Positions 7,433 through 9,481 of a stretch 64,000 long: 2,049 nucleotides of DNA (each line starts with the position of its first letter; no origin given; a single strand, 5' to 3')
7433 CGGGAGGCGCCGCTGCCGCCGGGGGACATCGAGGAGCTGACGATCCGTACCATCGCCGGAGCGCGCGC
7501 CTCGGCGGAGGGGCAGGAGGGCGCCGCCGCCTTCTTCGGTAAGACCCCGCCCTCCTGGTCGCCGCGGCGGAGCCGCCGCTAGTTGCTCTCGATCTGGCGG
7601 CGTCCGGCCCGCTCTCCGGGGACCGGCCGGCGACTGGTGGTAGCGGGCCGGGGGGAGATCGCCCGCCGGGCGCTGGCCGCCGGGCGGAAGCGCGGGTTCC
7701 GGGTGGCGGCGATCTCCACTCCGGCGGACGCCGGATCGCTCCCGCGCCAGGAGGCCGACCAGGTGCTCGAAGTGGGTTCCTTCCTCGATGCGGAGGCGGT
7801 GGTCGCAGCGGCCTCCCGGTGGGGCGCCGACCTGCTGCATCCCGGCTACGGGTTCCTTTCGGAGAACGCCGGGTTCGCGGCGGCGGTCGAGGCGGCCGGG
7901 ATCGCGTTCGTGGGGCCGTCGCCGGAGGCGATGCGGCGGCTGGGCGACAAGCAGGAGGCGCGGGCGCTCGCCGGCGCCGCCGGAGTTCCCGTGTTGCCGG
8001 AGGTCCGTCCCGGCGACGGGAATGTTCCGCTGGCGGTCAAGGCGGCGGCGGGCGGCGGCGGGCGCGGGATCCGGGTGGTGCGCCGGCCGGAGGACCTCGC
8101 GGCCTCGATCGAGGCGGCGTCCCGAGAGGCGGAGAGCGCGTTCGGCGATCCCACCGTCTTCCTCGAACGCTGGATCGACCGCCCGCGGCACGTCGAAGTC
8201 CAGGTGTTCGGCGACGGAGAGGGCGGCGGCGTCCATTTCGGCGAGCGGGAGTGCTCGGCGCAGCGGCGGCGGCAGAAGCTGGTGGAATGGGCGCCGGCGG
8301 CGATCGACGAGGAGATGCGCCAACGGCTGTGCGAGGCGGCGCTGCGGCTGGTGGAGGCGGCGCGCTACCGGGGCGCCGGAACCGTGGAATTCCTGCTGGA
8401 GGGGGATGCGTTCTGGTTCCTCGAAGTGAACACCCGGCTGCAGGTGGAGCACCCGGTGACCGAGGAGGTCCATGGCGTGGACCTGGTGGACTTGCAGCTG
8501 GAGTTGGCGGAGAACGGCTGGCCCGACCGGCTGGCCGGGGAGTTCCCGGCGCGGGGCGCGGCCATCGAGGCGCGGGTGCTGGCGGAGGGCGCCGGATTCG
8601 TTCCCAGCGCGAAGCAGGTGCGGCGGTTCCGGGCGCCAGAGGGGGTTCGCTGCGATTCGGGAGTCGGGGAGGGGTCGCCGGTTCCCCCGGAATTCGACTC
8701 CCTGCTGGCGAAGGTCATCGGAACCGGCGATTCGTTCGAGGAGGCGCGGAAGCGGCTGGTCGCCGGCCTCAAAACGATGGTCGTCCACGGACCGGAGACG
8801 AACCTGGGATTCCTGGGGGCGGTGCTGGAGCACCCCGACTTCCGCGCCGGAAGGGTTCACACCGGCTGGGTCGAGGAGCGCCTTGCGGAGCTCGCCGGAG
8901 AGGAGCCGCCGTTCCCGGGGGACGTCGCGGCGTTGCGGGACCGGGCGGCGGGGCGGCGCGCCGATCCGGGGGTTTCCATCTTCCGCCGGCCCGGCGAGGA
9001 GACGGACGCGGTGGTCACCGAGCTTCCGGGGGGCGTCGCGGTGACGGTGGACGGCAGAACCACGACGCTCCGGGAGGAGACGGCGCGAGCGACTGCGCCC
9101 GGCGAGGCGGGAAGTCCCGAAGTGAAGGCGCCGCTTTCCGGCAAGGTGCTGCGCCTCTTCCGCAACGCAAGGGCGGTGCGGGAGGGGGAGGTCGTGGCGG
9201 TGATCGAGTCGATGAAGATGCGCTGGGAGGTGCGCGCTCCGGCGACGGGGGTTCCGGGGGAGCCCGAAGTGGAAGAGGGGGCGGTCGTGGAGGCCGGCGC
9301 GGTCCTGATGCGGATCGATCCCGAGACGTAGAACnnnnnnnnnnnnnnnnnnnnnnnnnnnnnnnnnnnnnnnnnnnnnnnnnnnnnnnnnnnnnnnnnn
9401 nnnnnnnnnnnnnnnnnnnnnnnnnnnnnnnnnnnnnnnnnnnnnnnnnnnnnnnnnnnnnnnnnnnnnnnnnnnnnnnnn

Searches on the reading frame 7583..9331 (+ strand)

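Call 50: search_protein_families(library=pfam, proteins=[window:7583-9331:+], max_evalue=0.001)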
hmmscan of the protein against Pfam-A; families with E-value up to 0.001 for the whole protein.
window:7583-9331:+ (582 aa): 6 families
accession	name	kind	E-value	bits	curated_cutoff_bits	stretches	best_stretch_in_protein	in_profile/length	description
PF02786.22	CPSase_L_D2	-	1.5e-53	181.9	19.8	1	147-310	38-204/211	Carbamoyl-phosphate synthase L chain, ATP binding domain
PF00289.28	Biotin_carb_N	-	4.2e-28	98.5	25.5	1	16-117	3-110/110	Biotin carboxylase, N-terminal domain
PF02785.25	Biotin_carb_C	-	2.1e-25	89.3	32.4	1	329-432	1-108/108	Biotin carboxylase C-terminal domain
PF00364.28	Biotin_lipoyl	-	6.9e-10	39.1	22.1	1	513-578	2-73/73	Biotin-requiring enzyme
PF07478.18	Dala_Dala_lig_C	-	1.8e-08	34.6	24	1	148-284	37-174/204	D-ala D-ala ligase C-terminus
PF02222.28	ATP-grasp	-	2.1e-08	34.4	27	1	148-285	31-162/179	ATP-grasp domain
